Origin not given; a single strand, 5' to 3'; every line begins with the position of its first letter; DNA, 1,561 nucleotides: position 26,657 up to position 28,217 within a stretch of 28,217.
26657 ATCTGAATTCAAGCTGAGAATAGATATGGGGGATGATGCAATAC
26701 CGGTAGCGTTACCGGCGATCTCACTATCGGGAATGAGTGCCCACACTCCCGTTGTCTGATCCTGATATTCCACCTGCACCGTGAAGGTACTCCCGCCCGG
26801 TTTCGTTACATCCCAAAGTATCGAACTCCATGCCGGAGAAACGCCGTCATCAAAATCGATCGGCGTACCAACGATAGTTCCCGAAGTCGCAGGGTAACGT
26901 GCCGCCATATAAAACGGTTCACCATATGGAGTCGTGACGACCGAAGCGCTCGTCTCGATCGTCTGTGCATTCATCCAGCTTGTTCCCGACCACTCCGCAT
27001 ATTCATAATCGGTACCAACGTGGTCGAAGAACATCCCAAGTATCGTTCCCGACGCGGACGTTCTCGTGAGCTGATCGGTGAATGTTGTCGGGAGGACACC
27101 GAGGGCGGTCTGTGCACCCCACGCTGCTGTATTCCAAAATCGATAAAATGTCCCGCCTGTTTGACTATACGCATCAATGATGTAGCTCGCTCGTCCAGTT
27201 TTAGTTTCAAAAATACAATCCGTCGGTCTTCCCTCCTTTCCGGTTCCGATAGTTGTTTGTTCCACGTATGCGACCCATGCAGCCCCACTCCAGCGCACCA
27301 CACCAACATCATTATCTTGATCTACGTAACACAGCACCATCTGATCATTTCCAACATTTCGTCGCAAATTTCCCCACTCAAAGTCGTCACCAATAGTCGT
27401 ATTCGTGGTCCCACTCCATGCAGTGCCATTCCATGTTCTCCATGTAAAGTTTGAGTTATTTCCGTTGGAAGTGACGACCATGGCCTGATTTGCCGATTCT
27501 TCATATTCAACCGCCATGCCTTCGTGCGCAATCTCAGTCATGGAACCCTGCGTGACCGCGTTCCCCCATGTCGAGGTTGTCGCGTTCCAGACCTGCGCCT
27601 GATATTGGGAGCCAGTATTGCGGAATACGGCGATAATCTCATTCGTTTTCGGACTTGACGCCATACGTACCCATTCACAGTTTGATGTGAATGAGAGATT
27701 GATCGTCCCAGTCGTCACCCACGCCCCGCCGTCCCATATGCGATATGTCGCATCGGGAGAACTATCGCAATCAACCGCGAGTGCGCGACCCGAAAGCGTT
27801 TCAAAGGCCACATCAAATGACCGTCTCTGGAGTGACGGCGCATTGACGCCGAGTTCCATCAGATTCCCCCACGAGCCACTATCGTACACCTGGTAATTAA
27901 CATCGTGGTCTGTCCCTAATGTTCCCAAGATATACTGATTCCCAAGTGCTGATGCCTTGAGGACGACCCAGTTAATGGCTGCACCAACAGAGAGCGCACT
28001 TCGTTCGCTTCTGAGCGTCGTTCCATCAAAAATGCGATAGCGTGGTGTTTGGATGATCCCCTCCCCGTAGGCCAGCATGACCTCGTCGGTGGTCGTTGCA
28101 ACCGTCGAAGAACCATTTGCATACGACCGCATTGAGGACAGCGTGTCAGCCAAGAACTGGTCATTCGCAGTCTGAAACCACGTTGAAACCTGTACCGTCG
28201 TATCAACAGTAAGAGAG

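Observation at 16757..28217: Giant (over 11.4 kb, still truncated) surface-protein gene with mosaic architecture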

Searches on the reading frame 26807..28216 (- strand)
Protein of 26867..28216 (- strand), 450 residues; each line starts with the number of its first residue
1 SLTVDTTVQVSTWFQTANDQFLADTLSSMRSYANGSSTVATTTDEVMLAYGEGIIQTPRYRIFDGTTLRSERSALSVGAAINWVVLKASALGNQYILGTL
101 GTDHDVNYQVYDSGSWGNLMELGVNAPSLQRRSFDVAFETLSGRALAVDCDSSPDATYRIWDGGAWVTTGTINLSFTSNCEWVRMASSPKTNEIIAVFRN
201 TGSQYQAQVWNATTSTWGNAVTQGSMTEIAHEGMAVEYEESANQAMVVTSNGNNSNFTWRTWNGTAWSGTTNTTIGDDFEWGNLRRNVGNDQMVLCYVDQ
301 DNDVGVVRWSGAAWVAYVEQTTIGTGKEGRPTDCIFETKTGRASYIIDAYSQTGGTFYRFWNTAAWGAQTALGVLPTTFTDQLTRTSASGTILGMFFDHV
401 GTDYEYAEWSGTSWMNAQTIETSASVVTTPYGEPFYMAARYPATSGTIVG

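Call 25: search_protein_families(library=pfam, proteins=[window:26867-28216:-], max_evalue=1)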
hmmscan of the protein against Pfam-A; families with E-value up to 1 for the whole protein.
window:26867-28216:- (450 aa): 1 family
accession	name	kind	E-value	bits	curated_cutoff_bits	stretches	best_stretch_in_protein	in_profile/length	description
PF12733.13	Cadherin-like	-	0.19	12.6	24.2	1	194-274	9-81/89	Cadherin-like beta sandwich domain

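Call 26: search_solved_structures(query=window:26867-28216:-, max_evalue=1)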
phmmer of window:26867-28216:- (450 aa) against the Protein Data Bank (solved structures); distinct sequences matched with E-value up to 1: 9.
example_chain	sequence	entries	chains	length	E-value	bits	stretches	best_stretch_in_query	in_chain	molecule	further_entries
9mlw_A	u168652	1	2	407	0.26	13.3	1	44-113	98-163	3-oxoacyl-[acyl-carrier-protein] synthase 1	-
1f91_A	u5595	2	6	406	0.4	12.7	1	46-136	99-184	BETA-KETOACYL-[ACYL-CARRIER-PROTEIN] SYNTHASE I | FATTY ACID SYNTHASE, KS DOMAIN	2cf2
1ek4_A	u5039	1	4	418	0.42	12.6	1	46-136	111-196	BETA-KETOACYL [ACYL CARRIER PROTEIN] SYNTHASE I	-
7sqi_A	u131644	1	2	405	0.89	11.6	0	46-113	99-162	Beta-ketoacyl-ACP synthase I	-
7sz9_A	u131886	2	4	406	0.9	11.6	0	46-113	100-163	3-oxoacyl-[acyl-carrier-protein] synthase 1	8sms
1fj4_A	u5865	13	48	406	0.9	11.6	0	46-113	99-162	BETA-KETOACYL-[ACYL CARRIER PROTEIN] SYNTHASE I | BETA-KETOACYL ACYL CARRIER PROTEIN SYNTHASE I | 3-oxoacyl-[acyl-carrier-protein] synthase I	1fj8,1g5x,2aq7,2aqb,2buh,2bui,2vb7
1h4f_A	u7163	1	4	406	0.9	11.6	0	46-113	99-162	3-OXOACYL-[ACYL-CARRIER-PROTEIN] SYNTHASE I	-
1dd8_A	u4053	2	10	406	0.9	11.6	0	46-113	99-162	BETA-KETOACYL [ACYL CARRIER PROTEIN] SYNTHASE I | KETOACYL SYNTHASE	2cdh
5kof_B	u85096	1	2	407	0.9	11.5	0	46-113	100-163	3-oxoacyl-[acyl-carrier-protein] synthase 1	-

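Call 71: search_protein_representatives(protein=window:26807-28099:-)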
Query: 431 residues. Proteins with E-value up to 0.001 (for the whole library): 1057; up to 1e-10: 684; up to 1e-30: 146. The best 150 are listed.
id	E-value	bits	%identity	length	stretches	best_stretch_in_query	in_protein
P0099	4.3e-255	862.7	87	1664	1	1-431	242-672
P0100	8.5e-200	680.5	42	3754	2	10-430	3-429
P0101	6.6e-199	677.6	45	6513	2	6-431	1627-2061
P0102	6.0e-175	598.6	42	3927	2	3-426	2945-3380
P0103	2.3e-173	593.4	41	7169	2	1-430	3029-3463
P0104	4.4e-164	562.8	59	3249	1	1-430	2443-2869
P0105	1.3e-162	558.0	41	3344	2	7-430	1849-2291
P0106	3.2e-158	543.5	41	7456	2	2-426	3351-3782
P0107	1.9e-156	537.6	40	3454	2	2-429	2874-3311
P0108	2.0e-148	511.3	32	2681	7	6-403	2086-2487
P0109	3.4e-136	471.0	37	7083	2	5-427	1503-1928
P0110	3.9e-125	434.5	48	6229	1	1-430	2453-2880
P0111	6.7e-123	427.1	49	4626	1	1-429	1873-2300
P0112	7.0e-119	413.9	49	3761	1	1-430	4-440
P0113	9.4e-119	413.5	47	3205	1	1-430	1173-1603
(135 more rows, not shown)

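Call 76: search_solved_structures(query=A4, max_evalue=10, show_alignments=2)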
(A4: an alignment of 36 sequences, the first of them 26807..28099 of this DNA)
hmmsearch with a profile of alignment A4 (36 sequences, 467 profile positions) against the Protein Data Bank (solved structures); distinct sequences matched with E-value up to 10: 6.
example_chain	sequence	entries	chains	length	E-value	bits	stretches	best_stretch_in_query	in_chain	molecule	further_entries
5y2z_B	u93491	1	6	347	0.05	15.3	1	287-427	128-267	Leucine-rich glioma-inactivated protein 1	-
8hq2_D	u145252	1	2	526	0.098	14.4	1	287-428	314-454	Leucine-rich glioma-inactivated protein 1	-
8hpy_D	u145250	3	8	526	0.13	14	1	287-426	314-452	Leucine-rich glioma-inactivated protein 1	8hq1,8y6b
5y31_B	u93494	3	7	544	0.15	13.7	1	287-426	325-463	Leucine-rich glioma-inactivated protein 1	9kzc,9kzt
8dp0_B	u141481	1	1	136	0.3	12.8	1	164-220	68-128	Nanobody NB7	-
5y6p_c2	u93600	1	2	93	1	11.1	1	308-379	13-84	LC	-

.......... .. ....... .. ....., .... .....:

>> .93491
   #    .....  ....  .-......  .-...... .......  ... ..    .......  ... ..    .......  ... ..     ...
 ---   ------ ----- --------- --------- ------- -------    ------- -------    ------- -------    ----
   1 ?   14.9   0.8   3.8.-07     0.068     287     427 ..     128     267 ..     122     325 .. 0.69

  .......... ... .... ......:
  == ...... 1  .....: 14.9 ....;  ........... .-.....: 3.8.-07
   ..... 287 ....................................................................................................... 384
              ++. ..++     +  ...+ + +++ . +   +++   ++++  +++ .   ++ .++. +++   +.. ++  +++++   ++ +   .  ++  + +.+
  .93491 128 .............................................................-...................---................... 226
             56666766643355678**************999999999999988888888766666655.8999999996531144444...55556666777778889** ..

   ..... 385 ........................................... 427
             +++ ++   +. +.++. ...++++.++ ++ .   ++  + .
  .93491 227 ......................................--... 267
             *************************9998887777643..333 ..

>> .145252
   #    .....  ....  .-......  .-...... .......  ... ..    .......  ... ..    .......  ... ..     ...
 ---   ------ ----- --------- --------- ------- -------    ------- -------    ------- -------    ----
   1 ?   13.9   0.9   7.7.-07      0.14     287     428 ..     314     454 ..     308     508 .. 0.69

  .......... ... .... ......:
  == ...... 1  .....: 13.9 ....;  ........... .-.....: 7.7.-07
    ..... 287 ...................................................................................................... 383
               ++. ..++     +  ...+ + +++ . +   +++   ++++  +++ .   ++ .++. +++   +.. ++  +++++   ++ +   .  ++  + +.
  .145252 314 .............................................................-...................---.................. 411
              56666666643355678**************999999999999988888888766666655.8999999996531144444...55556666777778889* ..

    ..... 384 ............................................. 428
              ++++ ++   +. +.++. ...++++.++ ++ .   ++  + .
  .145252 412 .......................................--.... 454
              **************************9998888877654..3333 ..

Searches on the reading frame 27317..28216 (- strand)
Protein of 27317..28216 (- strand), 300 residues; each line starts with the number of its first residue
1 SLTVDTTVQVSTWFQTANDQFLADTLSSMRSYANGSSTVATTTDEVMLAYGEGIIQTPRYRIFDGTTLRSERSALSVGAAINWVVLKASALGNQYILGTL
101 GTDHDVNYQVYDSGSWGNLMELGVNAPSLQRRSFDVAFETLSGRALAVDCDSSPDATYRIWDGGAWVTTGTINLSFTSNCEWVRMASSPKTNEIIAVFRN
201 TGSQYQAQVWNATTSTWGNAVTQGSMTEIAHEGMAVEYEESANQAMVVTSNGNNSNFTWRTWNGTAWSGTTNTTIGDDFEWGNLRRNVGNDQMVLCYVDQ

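Call 15: find_related_loci(query=window:27317-28216:-, collection=metagenome_contigs, flank=10000)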
Query window:27317-28216:- (300 aa) in metagenome_contigs; peptide patterns used: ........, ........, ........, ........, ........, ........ (x = any residue, [..] = any of these).
30 stretches matched a pattern; 2 encode a relative of the query (tblastn E <= 1e-3); 2 distinct loci.
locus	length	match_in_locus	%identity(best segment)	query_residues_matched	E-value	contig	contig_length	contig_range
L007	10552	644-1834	89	13-300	1e-177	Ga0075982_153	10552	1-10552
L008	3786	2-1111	46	41-299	2e-70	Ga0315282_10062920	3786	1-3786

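Call 16: find_related_loci(query=window:27317-28216:-, collection=genome_contigs, flank=10000)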
Query window:27317-28216:- (300 aa) in genome_contigs; peptide patterns used: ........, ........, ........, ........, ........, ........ (x = any residue, [..] = any of these).
22 stretches matched a pattern; 3 encode a relative of the query (tblastn E <= 1e-3); 3 distinct loci.
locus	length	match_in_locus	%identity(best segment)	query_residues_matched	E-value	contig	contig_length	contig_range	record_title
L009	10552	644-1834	89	13-300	3e-177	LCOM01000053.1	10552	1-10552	MAG: Parcubacteria group bacterium GW2011_GWA2_47_7 UY04_C0053, whole genome shotgun sequence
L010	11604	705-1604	69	1-300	9e-136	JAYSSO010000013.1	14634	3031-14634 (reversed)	MAG: Candidatus Lloydbacteria bacterium isolate GFS_12220 GFS_12220_12, whole genome shotgun sequence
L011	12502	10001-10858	61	13-300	8e-121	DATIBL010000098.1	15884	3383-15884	MAG TPA_asm: Candidatus Paceibacterota bacterium isolate SMAG_U16289 k141_1141312, whole genome shotgun sequence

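Call 25: search_protein_families(library=pfam, proteins=[L011:2750-10000:+], max_evalue=1)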
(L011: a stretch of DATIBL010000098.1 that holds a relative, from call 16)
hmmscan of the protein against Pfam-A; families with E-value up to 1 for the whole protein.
L011:2750-10000:+ (2417 aa): 6 families
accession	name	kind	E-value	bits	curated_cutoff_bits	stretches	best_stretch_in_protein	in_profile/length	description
PF10102.14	DUF2341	-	2.1e-10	41.3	23.4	1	711-770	2-60/84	Domain of unknown function (DUF2341)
PF25788.1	Ig_Rha78A_N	-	4.1e-08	33.8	27.4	2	2038-2143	14-101/105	Rha78A-like, N-terminal immunoglobulin domain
PF01835.25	MG2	-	4.8e-05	24.1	32.8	1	1289-1336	5-52/96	MG2 domain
PF16656.11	Pur_ac_phosph_N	-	0.0011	20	30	1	2090-2143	47-93/93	Purple acid Phosphatase, N-terminal domain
PF16655.11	PhoD_N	-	0.036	15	30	1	2099-2133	54-86/90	PhoD-like phosphatase, N-terminal domain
PF24489.1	Ig_J_second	-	0.11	13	27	0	2100-2136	54-90/105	Tip attachment protein J second Ig-like domain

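Call 87: search_protein_families(library=pfam, proteins=[L011:538-2004:+], max_evalue=10)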
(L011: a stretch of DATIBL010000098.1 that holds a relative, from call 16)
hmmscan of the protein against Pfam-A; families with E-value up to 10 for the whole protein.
L011:538-2004:+ (488 aa): 4 families
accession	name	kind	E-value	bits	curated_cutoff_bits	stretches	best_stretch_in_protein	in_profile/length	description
PF00963.24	Cohesin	-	2.5e-06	28.2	24.1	1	39-149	11-130/139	Cohesin domain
PF10923.14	BrxC_BrxD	-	0.046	13.1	22.2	1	35-72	55-93/414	BREX system ATP-binding protein BrxC/D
PF01442.23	Apolipoprotein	-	0.063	13.4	90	1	419-485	108-172/190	Apolipoprotein A1/A4/E domain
PF13179.11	DUF4006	-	1.9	8.9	22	0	9-19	15-25/64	Family of unknown function (DUF4006)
